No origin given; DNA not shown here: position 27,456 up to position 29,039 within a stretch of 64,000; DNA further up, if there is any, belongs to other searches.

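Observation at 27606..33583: Nine-gene translationally coupled operon places a class-1B dihydroorotate dehydrogenase-like PyrK/PyrD pair among Rieske oxygenase components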

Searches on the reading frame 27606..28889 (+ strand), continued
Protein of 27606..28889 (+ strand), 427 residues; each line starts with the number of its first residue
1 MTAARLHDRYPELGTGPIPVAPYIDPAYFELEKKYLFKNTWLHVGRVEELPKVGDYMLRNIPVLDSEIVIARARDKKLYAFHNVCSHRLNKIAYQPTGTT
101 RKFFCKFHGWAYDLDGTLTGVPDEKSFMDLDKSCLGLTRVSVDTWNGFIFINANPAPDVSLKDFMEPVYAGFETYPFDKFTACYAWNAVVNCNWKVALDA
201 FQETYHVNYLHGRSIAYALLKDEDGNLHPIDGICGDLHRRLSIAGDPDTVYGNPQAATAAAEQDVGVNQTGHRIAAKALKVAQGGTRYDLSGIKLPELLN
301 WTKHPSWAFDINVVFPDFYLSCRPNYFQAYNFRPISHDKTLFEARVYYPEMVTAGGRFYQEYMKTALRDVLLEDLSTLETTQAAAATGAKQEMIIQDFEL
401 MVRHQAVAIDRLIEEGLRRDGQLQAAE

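Call 17: search_dna_similar(query=window:27606-28889:+, collection=plasmids, mode=protein, max_rows=40, max_evalue=1e-30)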
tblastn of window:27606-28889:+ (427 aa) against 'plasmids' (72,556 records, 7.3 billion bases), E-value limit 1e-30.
Records with a match: 38; places in all: 47; records where one place covers at least 80% of the query: 20.
Best place of each record, by identity: 60-80% 2; <60% 36.
By first word of the organism name: Sphingobium 8; Novosphingobium 5; Paracoccus 5; Sphingomonas 3; Rhodococcus 2; Acinetobacter 2; Croceicoccus 2; Azospirillum 1; Paroceanicella 1; Streptomyces 1; and 8 more.
By predicted mobility (MOB-suite, as given by PLSDB): non-mobilizable 23; conjugative 9; mobilizable 6.
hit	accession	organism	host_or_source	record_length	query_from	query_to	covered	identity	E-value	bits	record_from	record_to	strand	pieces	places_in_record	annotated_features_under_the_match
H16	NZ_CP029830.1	Azospirillum ramasamyi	single cell,Cow dung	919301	6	427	99%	76.5%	0e+0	679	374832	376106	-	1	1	SRPBCC family protein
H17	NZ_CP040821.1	Paroceanicella profunda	Cell culture,Deep seawater from Mariana ...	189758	6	422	98%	71.8%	0e+0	641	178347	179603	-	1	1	aromatic ring-hydroxylating dioxygenase subunit alpha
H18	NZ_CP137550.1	Streptomyces sp. N50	Selaginella tamariscina,cell ...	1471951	3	415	97%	35.8%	8e-70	246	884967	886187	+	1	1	record has no annotation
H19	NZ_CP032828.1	Sphingomonas paeninsulae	whole organism,soil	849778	13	413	94%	36.6%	2e-80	277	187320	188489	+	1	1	aromatic ring-hydroxylating dioxygenase subunit alpha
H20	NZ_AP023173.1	Rhodococcus qingshengii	-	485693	8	413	95%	35.5%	2e-76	266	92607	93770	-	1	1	aromatic ring-hydroxylating dioxygenase subunit alpha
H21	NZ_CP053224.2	Sphingobium sp. RSMS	whole organism,Storage tank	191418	13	421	96%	35.2%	8e-75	261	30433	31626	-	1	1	aromatic ring-hydroxylating dioxygenase subunit alpha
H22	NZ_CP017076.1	Novosphingobium resinovorum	single cell,soil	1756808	13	416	95%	34.3%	1e-71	252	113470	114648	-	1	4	none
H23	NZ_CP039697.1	Novosphingobium sp. EMRT-2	cell,freshwater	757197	4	413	96%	33.7%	6e-66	235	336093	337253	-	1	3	SRPBCC family protein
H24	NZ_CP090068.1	Acinetobacter sp. SH20PTE14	pig manure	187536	5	404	94%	33.4%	2e-67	240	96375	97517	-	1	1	aromatic ring-hydroxylating dioxygenase subunit alpha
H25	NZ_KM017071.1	Sphingomonas sp. JE1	-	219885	13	413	94%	33.2%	2e-66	236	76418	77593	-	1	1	aromatic ring-hydroxylating dioxygenase subunit alpha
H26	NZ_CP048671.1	Acinetobacter sp. YH12138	Pig,feces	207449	5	404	94%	33.2%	6e-67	238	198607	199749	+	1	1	aromatic ring-hydroxylating dioxygenase subunit alpha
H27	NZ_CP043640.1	Sphingomonas sp. NBWT7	pure culture,soil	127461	12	411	94%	33.2%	1e-44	206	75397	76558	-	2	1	RHO alpha subunit C-terminal catalytic domain-containing protein | Rieske (2Fe-2S) protein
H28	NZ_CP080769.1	Cupriavidus pinatubonensis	genomic assembly,soil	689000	13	404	92%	33.7%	7e-68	241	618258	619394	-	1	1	aromatic ring-hydroxylating dioxygenase subunit alpha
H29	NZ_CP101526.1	Burkholderia arboris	mixed culture,soil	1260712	13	404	92%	33.2%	1e-66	237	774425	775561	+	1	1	none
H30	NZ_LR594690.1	Variovorax sp. WDL1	linuron-contaminated soil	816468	1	404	95%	30.9%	4e-54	201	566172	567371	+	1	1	SRPBCC family protein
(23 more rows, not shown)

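Call 19: find_related_loci(query=A1, collection=genome_contigs, flank=10000)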
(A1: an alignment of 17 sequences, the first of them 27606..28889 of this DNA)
Query A1 (427 aa) in genome_contigs; peptide patterns used: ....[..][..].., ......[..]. (x = any residue, [..] = any of these).
345 stretches matched a pattern; 278 encode a relative of the query (tblastn E <= 1e-3); the best 80 are kept; 79 distinct loci.
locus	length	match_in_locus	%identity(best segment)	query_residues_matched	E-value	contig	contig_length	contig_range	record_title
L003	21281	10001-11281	99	1-427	0e+0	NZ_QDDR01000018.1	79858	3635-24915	Pararhodobacter aggregans strain D1-19 Contig18, whole genome shotgun sequence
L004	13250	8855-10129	85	4-427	0e+0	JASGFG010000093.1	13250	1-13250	MAG: Paracoccaceae bacterium isolate 1H193 JMF-2111-06-0001.hyb.bin.193_92, whole genome shotgun sequence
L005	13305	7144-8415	77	6-426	0e+0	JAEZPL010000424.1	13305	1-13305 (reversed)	MAG: Proteobacteria bacterium isolate OH_CFB_47 k127_1563496, whole genome shotgun sequence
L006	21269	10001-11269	80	4-422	0e+0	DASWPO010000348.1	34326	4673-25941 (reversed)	MAG TPA_asm: Bordetella sp. isolate SMAG_U3469 k141_170989, whole genome shotgun sequence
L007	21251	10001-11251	74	4-417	0e+0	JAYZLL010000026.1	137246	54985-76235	MAG: Pseudomonadota bacterium isolate XB_MAG305 DB_MAG305_0026, whole genome shotgun sequence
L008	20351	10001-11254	72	6-421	0e+0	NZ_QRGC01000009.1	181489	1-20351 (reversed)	Oceanicella sp. SM1341 SM1341_scaffold9, whole genome shotgun sequence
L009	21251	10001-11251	74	4-417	0e+0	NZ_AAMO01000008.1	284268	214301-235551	Pseudooceanicola batsensis HTCC2597 1099451005759, whole genome shotgun sequence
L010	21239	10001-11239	74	4-413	0e+0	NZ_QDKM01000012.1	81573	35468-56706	Pararhodobacter oceanensis strain AM505 Contig12, whole genome shotgun sequence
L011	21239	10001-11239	74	4-413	0e+0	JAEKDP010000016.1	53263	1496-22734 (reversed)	Rhodobacteraceae bacterium F11138 scaffold_16, whole genome shotgun sequence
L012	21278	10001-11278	73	4-427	0e+0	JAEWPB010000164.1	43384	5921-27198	MAG: Proteobacteria bacterium isolate OH_SBlB_87 k127_1608383, whole genome shotgun sequence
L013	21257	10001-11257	69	4-420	0e+0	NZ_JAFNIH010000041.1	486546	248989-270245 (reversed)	Pinisolibacter aquiterrae strain B13 NODE_2_length_486546_cov_138.613192, whole genome shotgun sequence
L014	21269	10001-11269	83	5-427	0e+0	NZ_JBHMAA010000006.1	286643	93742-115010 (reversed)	Rhizobium puerariae strain TBRC 4938 GCM70008137_1, whole genome shotgun sequence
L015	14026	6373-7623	61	4-419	0e+0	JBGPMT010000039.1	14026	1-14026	MAG: Candidatus Binataceae bacterium isolate OBJ_0618_7090110_231 k141_11866220_length_14026_cov_19.3465, whole genome s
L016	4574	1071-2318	61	6-422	0e+0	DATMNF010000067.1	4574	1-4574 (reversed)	MAG TPA_asm: Steroidobacteraceae bacterium isolate SMAG_U12843 k141_122333, whole genome shotgun sequence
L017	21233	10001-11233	61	6-417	0e+0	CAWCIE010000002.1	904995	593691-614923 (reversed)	MAG: uncultured Gammaproteobacteria bacterium isolate MFD04463.bin.1.256 genome assembly, contig: contig_13154, whole ge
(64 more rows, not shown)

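Call 24: find_encoding_contigs(protein=P0094, flank=10000, max_places=2)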
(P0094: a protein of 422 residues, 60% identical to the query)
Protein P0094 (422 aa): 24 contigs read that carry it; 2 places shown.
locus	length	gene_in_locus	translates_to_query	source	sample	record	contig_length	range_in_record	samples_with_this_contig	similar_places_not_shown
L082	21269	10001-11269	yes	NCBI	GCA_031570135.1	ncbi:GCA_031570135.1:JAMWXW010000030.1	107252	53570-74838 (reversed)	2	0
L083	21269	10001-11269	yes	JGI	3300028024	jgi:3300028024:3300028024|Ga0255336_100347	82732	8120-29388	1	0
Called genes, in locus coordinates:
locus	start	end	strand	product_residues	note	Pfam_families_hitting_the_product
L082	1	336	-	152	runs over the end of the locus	PF13404:HTH_AsnC-type, PF13412:HTH_24, PF01037:AsnC_trans_reg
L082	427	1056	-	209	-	-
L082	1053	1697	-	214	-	PF00753:Lactamase_B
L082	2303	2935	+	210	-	PF03330:DPBB_1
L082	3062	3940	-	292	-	PF00590:TP_methylase, PF23016:RsmI_C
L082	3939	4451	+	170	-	PF02021:UPF0102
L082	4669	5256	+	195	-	PF13580:SIS_2, PF01380:SIS (weak)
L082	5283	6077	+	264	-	PF04972:BON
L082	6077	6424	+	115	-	PF13442:Cytochrome_CBB3 (weak), PF00034:Cytochrom_C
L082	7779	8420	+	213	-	PF00440:TetR_N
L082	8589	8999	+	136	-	PF00903:Glyoxalase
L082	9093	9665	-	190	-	PF00440:TetR_N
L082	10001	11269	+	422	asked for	PF00355:Rieske, PF00848:Ring_hydroxyl_A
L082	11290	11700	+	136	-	-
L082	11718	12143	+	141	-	PF07883:Cupin_2 (weak)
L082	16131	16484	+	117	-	PF00355:Rieske, PF13806:Rieske_2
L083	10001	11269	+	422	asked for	PF00355:Rieske, PF00848:Ring_hydroxyl_A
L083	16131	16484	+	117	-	PF00355:Rieske, PF13806:Rieske_2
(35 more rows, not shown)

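Call 26: find_encoding_contigs(protein=P0101, flank=10000, max_places=1)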
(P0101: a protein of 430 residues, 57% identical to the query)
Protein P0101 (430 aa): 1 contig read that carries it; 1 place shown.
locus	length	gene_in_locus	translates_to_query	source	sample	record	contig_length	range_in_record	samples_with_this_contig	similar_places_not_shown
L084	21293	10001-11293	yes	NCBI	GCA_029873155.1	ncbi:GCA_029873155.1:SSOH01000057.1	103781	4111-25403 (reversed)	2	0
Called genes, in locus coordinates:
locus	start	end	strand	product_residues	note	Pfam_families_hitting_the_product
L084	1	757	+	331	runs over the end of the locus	PF02332:Phenol_Hydrox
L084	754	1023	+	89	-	PF02406:MmoB_DmpM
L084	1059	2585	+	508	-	PF02332:Phenol_Hydrox, PF04945:YHS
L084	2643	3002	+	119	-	PF04663:Phenol_monoox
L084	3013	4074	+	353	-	PF00111:Fer2, PF13510:Fer2_4 (faint), PF00970:FAD_binding_6, PF00175:NAD_binding_1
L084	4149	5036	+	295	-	PF13557:Phenol_MetA_deg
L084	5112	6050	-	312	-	PF10672:Methyltrans_SAM, PF03602:Cons_hypoth95, PF13847:Methyltransf_31 (weak)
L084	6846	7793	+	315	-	PF11726:YagK_YfjJ_C (weak)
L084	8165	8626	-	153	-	-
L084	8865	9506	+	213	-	PF00015:MCPsignal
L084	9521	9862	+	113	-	-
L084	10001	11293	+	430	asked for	PF00355:Rieske, PF00848:Ring_hydroxyl_A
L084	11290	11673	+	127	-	-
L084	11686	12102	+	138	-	-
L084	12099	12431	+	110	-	PF07883:Cupin_2 (weak)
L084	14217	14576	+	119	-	PF00355:Rieske, PF13806:Rieske_2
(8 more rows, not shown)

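Call 27: find_encoding_contigs(protein=P0019, flank=10000, max_places=1)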
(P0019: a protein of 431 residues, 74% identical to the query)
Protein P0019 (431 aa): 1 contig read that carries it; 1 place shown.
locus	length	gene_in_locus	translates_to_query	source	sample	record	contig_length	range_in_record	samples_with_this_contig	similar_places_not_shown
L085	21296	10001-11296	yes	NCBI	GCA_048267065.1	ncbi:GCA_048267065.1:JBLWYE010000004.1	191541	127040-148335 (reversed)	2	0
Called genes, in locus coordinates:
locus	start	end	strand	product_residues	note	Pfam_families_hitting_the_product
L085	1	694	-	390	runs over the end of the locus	PF02746:MR_MLE_N, PF13378:MR_MLE_C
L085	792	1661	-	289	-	PF04444:Dioxygenase_N, PF00775:Dioxygenase_C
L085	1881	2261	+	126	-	-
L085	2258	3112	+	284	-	PF00561:Abhydrolase_1, PF12697:Abhydrolase_6, PF12146:Hydrolase_4 (faint)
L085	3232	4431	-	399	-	PF00108:Thiolase_N, PF00109:ketoacyl-synt (weak), PF02803:Thiolase_C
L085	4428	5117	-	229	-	PF01144:CoA_trans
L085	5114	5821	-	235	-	PF01144:CoA_trans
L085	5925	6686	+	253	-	PF09339:HTH_IclR, PF01614:IclR_C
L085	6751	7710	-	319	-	PF03480:DctP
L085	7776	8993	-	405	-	PF01266:DAO (faint), PF03486:HI0933_like (faint), PF07992:Pyr_redox_2, PF13241:NAD_binding_7 (faint), PF13738:Pyr_redox_3 (faint), PF00070:Pyr_redox, PF14759:Reductase_C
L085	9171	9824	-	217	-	PF00392:GntR, PF07729:FCD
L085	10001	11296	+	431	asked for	PF00355:Rieske, PF00848:Ring_hydroxyl_A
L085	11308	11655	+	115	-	-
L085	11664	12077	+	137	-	-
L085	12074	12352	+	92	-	PF21621:MPI_cupin_dom (weak), PF07883:Cupin_2 (weak)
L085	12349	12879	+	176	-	PF12680:SnoaL_2 (faint), PF13577:SnoaL_4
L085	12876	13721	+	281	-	PF10418:DHODB_Fe-S_bind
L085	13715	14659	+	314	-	PF01070:FMN_dh (faint), PF01180:DHO_dh, PF03060:NMO, PF00977:His_biosynth (faint)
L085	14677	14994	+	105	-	PF00355:Rieske, PF13806:Rieske_2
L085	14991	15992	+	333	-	PF00710:Asparaginase, PF17763:Asparaginase_C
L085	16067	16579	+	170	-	PF04290:DctQ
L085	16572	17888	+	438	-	PF06808:DctM, PF02447:GntP_permease (weak)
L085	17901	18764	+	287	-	PF00941:FAD_binding_5, PF03450:CO_deh_flav_C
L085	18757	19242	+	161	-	PF00111:Fer2 (weak), PF13085:Fer2_3 (weak), PF01799:Fer2_2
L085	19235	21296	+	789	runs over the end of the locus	PF01315:Ald_Xan_dh_C, PF02738:MoCoBD_1, PF20256:MoCoBD_2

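Call 77: get_annotated_region(hit=H28, flank=7000)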
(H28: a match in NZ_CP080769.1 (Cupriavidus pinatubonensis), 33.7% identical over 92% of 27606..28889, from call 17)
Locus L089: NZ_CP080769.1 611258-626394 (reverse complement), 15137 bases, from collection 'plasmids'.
description: Cupriavidus pinatubonensis strain HN-2 plasmid p2, complete sequence
organism: Cupriavidus pinatubonensis (NCBI taxid 248026)
taxonomy: Bacteria; Pseudomonadota; Betaproteobacteria; Burkholderiales; Burkholderiaceae; Cupriavidus; Cupriavidus pinatubonensis
host: -; source: genomic assembly,soil; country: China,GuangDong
typing (MOB-suite, as given by PLSDB): non-mobilizable
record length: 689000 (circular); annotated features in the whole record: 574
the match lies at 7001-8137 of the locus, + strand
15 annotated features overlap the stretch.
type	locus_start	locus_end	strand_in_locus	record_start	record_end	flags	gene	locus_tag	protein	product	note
CDS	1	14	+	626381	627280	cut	-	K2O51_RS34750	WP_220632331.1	AraC family transcriptional regulator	GO:0006355 - regulation of DNA-templated transcription [Evidence IEA]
CDS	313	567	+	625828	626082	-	-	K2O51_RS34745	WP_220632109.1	hypothetical protein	-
CDS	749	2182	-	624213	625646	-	-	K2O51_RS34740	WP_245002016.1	aldehyde dehydrogenase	-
CDS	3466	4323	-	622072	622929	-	-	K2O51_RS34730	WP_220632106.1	FAD-dependent oxidoreductase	-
CDS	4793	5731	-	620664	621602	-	-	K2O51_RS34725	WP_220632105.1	AraC family transcriptional regulator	GO:0006355 - regulation of DNA-templated transcription [Evidence IEA]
CDS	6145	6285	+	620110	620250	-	-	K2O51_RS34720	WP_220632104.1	hypothetical protein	-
CDS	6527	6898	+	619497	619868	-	-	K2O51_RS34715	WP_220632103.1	hypothetical protein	-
CDS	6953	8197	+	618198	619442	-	-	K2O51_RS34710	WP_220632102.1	aromatic ring-hydroxylating dioxygenase subunit alpha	-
CDS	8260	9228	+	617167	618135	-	-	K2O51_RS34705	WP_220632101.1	PDR/VanB family oxidoreductase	-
CDS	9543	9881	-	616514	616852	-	-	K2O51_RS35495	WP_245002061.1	hypothetical protein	-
CDS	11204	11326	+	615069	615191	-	-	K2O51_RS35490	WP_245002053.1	IS3 family transposase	-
CDS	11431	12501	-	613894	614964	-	-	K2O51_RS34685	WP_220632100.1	zinc-binding dehydrogenase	-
CDS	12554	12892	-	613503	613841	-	-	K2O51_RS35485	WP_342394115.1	aldehyde dehydrogenase family protein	-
CDS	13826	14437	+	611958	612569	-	-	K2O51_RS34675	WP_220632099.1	TetR/AcrR family transcriptional regulator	-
CDS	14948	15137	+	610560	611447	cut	-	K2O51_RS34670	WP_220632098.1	CoA ester lyase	-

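Call 78: get_annotated_region(hit=H19, flank=7000)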
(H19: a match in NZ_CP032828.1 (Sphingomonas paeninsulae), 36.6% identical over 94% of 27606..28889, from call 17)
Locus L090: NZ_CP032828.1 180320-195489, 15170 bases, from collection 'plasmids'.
description: Sphingomonas paeninsulae strain YZ-8 plasmid unnamed1, complete sequence
organism: Sphingomonas paeninsulae (NCBI taxid 2319844)
taxonomy: Bacteria; Pseudomonadota; Alphaproteobacteria; Sphingomonadales; Sphingomonadaceae; Sphingomonas; Sphingomonas paeninsulae
host: -; source: whole organism,soil; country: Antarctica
typing (MOB-suite, as given by PLSDB): non-mobilizable
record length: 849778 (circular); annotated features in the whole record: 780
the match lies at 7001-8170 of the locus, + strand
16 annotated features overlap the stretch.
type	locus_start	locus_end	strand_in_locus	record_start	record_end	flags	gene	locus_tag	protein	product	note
CDS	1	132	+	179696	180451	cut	-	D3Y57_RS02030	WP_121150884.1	SDR family oxidoreductase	-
CDS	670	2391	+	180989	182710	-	-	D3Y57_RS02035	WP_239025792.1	NAD(P)/FAD-dependent oxidoreductase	-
CDS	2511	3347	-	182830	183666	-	-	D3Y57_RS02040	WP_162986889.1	MaoC family dehydratase N-terminal domain-containing protein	-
CDS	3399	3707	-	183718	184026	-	-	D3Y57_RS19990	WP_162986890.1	hypothetical protein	-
CDS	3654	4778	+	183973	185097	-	-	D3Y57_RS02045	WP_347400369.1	CoA transferase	-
CDS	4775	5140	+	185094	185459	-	-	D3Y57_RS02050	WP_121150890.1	DUF4286 family protein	-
CDS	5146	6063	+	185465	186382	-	-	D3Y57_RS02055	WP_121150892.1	SMP-30/gluconolactonase/LRE family protein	-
CDS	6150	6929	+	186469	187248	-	-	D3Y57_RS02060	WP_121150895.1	SDR family NAD(P)-dependent oxidoreductase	-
CDS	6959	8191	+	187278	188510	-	-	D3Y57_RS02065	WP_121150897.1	aromatic ring-hydroxylating dioxygenase subunit alpha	-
CDS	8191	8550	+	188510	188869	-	-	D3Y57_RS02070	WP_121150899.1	hypothetical protein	-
CDS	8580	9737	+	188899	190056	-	-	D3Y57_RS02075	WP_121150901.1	CaiB/BaiF CoA-transferase family protein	-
CDS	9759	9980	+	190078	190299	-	-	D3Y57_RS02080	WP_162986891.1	hypothetical protein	-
CDS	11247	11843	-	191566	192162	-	folE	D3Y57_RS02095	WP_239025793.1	GTP cyclohydrolase I FolE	GO:0042559 - pteridine-containing compound biosynthetic process [Evidence IEA]; GO:0046654 - tetrahydrofolate ...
CDS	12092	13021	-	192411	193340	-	-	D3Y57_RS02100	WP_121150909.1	electron transfer flavoprotein subunit alpha/FixB family protein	-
CDS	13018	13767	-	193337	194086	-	-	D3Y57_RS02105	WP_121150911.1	electron transfer flavoprotein subunit beta/FixA family protein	-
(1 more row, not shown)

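Call 101: get_annotated_region(hit=H24, flank=9000)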
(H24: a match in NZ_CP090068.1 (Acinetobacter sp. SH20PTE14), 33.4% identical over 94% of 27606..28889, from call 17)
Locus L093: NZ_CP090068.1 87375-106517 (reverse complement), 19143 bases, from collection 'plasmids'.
description: Acinetobacter sp. SH20PTE14 plasmid pYUSHP14-1, complete sequence
organism: Acinetobacter sp. SH20PTE14 (NCBI taxid 2905879)
taxonomy: Bacteria; Pseudomonadota; Gammaproteobacteria; Moraxellales; Moraxellaceae; Acinetobacter; Acinetobacter sp. SH20PTE14
host: -; source: pig manure; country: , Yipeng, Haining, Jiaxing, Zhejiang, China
typing (MOB-suite, as given by PLSDB): non-mobilizable
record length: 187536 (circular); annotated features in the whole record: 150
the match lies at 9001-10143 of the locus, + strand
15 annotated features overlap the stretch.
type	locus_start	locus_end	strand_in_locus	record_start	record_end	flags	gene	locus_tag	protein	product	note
CDS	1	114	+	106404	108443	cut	brxL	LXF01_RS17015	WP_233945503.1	protease Lon-related BREX system protein BrxL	GO:0008150 - biological_process [Evidence IEA]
CDS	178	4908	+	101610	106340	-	-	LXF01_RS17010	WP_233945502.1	AAA domain-containing protein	-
CDS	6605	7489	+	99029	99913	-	-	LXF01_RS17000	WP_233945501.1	transporter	-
CDS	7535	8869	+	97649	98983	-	-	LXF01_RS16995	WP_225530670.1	acetamidase/formamidase family protein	-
CDS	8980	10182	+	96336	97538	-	-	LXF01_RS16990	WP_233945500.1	aromatic ring-hydroxylating dioxygenase subunit alpha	-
CDS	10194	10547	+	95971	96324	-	-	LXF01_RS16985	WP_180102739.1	hypothetical protein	-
CDS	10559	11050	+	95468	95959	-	-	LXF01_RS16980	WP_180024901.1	nuclear transport factor 2 family protein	-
CDS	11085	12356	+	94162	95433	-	-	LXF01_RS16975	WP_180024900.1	styrene monooxygenase/indole monooxygenase family protein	-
CDS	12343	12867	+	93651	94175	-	-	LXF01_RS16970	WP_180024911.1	flavin reductase family protein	-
CDS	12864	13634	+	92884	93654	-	-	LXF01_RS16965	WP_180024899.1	SDR family oxidoreductase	-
CDS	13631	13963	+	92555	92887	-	-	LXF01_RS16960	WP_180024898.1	non-heme iron oxygenase ferredoxin subunit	-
CDS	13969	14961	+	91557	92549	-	-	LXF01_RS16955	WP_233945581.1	2Fe-2S iron-sulfur cluster binding domain-containing protein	-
CDS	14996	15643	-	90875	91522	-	-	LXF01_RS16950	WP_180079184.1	response regulator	GO:0000160 - phosphorelay signal transduction system [Evidence IEA]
CDS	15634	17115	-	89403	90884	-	-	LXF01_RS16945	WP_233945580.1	PAS domain S-box protein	-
CDS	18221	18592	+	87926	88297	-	-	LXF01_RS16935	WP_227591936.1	hypothetical protein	-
